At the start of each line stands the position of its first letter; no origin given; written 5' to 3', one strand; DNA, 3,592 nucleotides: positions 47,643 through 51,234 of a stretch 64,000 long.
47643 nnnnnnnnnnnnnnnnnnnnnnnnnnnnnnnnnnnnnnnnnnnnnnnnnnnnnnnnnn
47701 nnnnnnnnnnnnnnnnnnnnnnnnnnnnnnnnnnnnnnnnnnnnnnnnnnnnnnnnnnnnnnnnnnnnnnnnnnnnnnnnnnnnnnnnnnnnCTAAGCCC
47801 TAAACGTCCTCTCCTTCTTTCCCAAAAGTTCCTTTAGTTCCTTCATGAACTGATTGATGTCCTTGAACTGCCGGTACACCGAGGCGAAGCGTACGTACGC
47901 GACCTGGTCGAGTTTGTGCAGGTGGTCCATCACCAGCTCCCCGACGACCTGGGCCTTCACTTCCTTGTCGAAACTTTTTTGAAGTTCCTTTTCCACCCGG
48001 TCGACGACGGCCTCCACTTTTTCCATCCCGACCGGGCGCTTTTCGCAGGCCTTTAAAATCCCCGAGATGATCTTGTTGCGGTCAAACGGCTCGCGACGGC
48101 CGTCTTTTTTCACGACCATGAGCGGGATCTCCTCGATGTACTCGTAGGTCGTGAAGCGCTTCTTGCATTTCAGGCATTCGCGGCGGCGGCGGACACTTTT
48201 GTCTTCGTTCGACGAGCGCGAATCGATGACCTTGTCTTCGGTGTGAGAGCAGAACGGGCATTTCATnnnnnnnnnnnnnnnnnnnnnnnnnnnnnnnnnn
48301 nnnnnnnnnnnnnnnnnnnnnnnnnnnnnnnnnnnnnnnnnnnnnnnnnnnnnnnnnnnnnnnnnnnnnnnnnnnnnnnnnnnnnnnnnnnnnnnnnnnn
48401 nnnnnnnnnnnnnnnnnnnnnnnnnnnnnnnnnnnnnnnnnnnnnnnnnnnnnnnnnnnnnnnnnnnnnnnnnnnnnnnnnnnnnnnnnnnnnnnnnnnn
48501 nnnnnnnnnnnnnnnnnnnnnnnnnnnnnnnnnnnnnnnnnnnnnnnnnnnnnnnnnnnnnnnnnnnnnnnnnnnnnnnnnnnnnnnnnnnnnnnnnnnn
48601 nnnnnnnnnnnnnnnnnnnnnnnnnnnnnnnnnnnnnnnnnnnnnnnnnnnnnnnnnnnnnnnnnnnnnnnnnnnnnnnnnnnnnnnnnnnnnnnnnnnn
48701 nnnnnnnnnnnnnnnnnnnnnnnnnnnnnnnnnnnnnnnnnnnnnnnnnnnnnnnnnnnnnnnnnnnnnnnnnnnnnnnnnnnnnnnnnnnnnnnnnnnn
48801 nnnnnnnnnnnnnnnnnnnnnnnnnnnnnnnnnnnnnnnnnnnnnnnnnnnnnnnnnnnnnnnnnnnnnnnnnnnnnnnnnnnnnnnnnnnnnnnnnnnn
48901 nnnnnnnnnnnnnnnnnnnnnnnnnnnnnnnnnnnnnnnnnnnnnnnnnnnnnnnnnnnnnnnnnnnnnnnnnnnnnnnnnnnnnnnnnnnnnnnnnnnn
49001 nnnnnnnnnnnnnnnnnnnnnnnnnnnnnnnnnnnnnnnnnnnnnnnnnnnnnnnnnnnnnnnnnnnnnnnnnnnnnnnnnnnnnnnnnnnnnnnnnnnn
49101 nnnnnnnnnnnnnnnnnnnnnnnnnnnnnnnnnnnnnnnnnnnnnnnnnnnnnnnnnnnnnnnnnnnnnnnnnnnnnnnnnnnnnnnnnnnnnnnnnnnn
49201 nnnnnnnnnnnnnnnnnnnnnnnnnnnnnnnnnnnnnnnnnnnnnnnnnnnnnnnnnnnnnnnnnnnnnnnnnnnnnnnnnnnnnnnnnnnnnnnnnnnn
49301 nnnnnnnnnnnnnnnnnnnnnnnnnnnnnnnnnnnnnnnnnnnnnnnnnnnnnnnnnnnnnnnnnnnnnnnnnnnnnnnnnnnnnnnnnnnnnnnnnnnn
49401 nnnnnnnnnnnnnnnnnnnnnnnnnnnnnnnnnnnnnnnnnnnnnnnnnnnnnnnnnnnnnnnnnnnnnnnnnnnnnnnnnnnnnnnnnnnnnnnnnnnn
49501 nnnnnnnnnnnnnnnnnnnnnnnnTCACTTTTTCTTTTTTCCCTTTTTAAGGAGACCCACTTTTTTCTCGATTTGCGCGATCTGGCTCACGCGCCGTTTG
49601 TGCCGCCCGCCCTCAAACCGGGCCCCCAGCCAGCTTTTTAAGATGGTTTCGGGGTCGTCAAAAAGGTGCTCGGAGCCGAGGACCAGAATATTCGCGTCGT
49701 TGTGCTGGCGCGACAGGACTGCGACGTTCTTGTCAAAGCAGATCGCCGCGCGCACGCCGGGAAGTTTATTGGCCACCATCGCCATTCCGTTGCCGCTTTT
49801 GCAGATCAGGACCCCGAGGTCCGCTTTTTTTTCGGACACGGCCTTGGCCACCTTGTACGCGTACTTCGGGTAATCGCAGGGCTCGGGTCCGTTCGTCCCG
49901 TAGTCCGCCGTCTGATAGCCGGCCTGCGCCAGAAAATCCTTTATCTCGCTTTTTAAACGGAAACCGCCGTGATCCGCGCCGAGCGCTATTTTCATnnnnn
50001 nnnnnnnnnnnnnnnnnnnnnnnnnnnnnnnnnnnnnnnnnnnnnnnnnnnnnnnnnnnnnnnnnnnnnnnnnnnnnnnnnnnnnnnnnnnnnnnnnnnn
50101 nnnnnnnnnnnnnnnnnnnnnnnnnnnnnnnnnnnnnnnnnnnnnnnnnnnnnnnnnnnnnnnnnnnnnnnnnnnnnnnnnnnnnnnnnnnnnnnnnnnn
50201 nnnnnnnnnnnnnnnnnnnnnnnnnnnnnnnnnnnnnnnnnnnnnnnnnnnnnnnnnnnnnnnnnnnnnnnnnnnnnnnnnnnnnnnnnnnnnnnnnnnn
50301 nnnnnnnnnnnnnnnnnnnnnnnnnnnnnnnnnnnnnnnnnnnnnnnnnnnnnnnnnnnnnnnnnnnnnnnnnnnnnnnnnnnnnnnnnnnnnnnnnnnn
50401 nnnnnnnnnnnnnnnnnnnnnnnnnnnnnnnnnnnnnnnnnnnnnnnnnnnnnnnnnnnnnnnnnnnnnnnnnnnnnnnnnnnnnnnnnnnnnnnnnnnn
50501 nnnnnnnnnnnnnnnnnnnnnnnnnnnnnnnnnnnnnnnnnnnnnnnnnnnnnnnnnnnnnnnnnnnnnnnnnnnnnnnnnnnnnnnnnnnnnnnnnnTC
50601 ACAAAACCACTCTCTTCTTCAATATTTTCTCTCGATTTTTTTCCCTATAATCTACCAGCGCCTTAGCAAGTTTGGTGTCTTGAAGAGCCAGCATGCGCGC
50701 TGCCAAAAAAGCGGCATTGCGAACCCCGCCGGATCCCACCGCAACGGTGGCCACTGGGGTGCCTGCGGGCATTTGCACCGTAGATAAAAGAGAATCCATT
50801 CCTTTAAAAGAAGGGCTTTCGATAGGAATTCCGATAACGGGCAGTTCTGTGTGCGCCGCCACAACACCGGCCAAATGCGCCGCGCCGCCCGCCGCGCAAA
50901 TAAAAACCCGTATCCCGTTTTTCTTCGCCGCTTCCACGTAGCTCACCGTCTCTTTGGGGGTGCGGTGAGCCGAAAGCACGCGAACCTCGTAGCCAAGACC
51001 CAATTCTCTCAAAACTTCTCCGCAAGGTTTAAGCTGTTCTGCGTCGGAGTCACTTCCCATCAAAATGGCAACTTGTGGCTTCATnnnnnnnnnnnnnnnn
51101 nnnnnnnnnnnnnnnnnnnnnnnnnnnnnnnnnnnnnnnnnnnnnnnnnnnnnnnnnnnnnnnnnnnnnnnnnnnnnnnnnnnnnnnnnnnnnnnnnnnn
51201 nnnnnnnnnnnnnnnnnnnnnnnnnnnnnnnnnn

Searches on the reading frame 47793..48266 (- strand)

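Call 67: search_protein_families(library=pfam, proteins=[window:47793-48266:-], max_evalue=0.00001)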
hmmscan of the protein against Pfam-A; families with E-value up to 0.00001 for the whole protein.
window:47793-48266:- (157 aa): 2 families
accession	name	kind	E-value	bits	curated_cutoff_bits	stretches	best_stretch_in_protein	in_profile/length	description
PF03477.21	ATP-cone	-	3.8e-27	95.1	25.8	1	50-136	2-87/88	ATP cone domain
PF22811.2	Zn_ribbon_NrdR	-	4.6e-21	74.9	27.2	1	1-42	1-42/42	Transcriptional repressor NrdR-like, N-terminal domain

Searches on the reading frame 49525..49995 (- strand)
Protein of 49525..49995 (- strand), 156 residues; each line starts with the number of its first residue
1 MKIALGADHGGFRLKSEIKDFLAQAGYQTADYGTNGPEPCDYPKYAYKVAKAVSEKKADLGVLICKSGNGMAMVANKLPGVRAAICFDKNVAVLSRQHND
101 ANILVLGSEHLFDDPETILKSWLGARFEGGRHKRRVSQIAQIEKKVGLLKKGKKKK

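Call 67: search_protein_families(library=pfam, proteins=[window:49525-49995:-], max_evalue=0.00001)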
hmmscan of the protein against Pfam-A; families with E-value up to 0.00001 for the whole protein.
window:49525-49995:- (156 aa): 1 family
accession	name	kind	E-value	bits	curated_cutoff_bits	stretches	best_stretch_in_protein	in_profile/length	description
PF02502.23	LacAB_rpiB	-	2.5e-50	170.5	24.7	1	3-139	1-138/138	Ribose/Galactose Isomerase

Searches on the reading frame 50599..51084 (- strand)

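Call 67: search_protein_families(library=pfam, proteins=[window:50599-51084:-], max_evalue=0.00001)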
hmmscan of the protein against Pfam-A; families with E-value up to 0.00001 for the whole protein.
window:50599-51084:- (161 aa): 1 family
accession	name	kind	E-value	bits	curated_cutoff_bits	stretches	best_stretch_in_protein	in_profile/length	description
PF00731.26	AIRC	-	3.3e-59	199.1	30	1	4-152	1-147/148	AIR carboxylase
